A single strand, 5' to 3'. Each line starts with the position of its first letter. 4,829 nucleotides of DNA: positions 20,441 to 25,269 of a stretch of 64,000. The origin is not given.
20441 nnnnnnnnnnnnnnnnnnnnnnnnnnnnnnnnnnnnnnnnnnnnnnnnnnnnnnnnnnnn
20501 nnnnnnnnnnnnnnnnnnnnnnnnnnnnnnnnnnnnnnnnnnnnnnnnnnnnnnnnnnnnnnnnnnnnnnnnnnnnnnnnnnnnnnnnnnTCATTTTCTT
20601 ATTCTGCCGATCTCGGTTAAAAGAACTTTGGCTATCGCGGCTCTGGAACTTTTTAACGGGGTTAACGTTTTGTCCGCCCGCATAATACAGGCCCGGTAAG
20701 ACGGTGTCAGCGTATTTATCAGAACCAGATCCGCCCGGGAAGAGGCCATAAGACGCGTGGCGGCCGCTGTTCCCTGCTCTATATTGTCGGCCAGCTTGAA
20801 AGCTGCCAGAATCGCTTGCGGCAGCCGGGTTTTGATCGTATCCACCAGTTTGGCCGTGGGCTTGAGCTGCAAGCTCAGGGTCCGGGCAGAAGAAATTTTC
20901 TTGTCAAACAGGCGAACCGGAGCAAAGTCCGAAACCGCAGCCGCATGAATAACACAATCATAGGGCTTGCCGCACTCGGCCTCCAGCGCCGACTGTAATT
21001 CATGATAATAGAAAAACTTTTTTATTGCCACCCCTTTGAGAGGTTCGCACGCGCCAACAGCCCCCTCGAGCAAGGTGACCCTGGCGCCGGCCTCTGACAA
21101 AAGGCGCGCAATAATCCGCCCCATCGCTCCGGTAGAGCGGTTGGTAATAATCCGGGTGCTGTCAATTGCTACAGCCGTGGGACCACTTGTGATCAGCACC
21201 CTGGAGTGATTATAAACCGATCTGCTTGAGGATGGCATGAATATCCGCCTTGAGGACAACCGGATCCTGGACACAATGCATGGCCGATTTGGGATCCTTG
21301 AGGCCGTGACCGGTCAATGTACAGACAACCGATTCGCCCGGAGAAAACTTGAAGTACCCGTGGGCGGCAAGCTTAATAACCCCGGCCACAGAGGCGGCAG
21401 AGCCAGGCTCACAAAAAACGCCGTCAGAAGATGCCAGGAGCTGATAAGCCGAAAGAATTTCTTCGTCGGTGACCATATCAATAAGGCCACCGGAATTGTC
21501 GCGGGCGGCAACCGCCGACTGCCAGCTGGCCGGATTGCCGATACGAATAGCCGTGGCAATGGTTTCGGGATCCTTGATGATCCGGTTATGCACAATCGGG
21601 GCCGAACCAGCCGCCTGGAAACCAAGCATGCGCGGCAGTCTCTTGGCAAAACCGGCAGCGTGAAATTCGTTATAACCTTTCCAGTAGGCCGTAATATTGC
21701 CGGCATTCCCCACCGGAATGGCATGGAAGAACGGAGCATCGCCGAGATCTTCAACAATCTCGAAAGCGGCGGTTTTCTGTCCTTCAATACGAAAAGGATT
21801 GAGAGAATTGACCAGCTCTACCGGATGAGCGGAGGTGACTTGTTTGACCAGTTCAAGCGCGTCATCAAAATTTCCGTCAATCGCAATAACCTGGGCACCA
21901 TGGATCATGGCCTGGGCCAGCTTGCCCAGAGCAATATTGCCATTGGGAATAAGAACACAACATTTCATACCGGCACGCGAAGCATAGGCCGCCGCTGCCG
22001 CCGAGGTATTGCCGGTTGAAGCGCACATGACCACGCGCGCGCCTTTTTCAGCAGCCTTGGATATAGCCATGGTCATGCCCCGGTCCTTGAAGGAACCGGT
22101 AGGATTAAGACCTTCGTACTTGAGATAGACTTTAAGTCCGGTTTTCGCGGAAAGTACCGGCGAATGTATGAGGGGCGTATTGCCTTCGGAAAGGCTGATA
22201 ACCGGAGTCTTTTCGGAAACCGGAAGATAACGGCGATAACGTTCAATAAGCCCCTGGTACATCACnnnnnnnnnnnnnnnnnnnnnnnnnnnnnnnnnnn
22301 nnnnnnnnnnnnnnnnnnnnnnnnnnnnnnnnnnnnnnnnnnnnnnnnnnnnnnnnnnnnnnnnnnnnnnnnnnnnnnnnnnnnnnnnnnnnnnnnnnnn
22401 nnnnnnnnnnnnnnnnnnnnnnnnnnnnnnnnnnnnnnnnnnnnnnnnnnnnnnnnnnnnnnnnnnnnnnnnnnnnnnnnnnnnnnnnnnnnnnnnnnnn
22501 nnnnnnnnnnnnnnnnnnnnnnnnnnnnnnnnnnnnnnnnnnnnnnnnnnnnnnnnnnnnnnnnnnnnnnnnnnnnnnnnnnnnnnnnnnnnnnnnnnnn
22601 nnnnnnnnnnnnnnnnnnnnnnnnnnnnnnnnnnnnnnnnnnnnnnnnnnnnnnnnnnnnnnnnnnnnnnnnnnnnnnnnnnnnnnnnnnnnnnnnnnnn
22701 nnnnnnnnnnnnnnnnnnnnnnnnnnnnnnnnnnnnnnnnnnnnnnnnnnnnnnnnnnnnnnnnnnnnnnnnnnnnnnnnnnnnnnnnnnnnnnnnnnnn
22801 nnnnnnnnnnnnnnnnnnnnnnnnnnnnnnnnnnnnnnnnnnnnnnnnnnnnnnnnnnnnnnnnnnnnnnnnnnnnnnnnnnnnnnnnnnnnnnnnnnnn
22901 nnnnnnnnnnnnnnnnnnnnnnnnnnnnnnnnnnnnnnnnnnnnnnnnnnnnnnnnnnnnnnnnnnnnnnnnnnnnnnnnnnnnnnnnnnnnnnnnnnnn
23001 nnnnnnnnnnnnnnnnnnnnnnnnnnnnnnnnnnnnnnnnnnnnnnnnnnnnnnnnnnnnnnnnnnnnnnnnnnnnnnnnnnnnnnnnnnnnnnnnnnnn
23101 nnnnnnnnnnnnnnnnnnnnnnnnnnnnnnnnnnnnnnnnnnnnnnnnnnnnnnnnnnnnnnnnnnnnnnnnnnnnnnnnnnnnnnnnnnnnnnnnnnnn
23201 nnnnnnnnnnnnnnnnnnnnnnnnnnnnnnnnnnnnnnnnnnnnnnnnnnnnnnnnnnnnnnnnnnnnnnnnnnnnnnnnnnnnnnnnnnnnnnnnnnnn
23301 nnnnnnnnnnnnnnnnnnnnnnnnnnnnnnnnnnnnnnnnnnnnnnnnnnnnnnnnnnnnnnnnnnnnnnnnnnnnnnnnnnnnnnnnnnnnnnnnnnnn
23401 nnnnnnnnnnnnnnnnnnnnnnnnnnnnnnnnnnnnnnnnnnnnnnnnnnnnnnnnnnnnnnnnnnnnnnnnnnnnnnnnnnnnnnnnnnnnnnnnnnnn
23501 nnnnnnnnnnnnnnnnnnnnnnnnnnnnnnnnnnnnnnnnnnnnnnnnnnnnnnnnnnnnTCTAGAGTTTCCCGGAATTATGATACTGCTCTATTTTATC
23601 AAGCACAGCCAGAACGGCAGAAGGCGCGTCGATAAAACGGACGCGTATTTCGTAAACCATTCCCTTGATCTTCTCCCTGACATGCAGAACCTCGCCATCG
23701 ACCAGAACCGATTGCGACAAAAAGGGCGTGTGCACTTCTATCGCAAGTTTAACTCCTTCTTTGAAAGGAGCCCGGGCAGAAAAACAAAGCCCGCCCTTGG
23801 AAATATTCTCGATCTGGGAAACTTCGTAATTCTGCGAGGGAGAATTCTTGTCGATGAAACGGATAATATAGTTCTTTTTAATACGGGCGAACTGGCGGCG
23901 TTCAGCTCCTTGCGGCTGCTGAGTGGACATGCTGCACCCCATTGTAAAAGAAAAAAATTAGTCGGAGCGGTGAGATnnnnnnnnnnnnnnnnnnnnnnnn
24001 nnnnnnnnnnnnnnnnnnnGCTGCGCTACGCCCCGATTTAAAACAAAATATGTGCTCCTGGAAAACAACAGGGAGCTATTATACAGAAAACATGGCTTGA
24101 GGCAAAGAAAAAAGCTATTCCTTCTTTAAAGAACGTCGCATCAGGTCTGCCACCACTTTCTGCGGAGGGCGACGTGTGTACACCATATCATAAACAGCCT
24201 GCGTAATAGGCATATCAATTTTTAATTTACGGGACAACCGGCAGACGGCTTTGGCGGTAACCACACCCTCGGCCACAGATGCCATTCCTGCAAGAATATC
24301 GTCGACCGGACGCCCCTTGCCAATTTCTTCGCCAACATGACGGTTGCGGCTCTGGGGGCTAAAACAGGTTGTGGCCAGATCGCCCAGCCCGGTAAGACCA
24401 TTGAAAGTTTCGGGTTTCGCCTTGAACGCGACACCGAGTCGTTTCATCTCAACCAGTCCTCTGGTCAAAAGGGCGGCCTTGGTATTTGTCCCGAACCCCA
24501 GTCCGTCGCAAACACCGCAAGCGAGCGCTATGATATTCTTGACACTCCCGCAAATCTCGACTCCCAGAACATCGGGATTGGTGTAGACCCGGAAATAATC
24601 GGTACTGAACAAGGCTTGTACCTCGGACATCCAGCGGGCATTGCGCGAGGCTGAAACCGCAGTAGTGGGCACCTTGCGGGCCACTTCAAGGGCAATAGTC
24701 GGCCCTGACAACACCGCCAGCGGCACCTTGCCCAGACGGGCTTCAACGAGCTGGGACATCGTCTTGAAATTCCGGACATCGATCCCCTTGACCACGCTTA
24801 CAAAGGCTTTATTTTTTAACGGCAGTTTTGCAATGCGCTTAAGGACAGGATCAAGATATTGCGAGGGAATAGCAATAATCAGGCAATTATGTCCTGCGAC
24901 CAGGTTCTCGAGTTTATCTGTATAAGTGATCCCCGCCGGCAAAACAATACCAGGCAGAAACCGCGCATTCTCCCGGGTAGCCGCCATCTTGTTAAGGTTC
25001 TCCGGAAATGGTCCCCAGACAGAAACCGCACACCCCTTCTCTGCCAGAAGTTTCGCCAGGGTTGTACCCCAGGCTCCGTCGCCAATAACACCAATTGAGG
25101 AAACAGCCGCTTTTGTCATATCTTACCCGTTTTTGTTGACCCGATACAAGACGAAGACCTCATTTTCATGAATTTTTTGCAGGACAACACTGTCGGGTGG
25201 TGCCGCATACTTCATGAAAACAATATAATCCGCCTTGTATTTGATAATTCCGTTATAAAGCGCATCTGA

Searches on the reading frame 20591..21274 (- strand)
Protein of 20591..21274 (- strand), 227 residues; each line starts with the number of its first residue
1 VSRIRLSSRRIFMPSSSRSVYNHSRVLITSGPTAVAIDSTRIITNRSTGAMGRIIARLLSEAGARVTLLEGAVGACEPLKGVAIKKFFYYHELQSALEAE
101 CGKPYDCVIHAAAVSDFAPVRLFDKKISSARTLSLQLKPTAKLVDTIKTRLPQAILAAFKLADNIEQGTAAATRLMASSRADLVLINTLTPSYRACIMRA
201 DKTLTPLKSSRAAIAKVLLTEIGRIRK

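Call 79: search_protein_families(library=pfam, proteins=[window:20591-21274:-], max_evalue=0.00001)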
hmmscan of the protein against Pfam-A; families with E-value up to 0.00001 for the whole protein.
window:20591-21274:- (227 aa): 1 family
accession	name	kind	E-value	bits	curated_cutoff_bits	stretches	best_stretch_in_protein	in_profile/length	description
PF04127.22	DFP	-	3.6e-34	118.6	22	1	23-192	3-172/186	DNA/pantothenate metabolism flavoprotein C-terminal domain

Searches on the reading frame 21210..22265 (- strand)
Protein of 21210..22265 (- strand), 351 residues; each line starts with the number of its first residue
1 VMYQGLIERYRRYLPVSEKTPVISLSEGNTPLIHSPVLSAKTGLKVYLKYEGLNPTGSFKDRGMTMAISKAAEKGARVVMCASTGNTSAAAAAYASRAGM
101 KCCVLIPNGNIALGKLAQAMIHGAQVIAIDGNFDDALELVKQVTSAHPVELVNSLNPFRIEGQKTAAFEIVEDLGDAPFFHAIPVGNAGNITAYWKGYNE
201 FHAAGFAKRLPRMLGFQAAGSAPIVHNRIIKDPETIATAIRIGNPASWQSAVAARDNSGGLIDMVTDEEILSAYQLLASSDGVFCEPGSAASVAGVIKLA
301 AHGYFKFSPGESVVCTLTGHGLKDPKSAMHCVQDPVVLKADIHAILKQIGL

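Call 79: search_protein_families(library=pfam, proteins=[window:21210-22265:-], max_evalue=0.00001)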
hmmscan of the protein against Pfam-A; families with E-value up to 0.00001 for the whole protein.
window:21210-22265:- (351 aa): 1 family
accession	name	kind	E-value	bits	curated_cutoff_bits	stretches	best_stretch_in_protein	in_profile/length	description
PF00291.31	PALP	-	2.6e-71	240.8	35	1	23-319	1-295/295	Pyridoxal-phosphate dependent enzyme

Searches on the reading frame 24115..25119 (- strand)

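Call 79: search_protein_families(library=pfam, proteins=[window:24115-25119:-], max_evalue=0.00001)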
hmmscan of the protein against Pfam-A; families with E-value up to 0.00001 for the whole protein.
window:24115-25119:- (334 aa): 4 families
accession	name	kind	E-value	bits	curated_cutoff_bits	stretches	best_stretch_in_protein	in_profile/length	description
PF07479.19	NAD_Gly3P_dh_C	-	9.3e-57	191.7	25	1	183-323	1-141/142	NAD-dependent glycerol-3-phosphate dehydrogenase C-terminus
PF01210.29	NAD_Gly3P_dh_N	-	1.7e-41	142.3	23.1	1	9-162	2-156/158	NAD-dependent glycerol-3-phosphate dehydrogenase N-terminus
PF20618.3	GPD_NAD_C_bact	-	1.8e-19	70.5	27.6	1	243-309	1-66/66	Bacterial GPD, NAD-dependent C-terminal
PF03807.23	F420_oxidored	-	4.9e-06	27.5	21.6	0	9-111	2-93/94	NADP oxidoreductase coenzyme F420-dependent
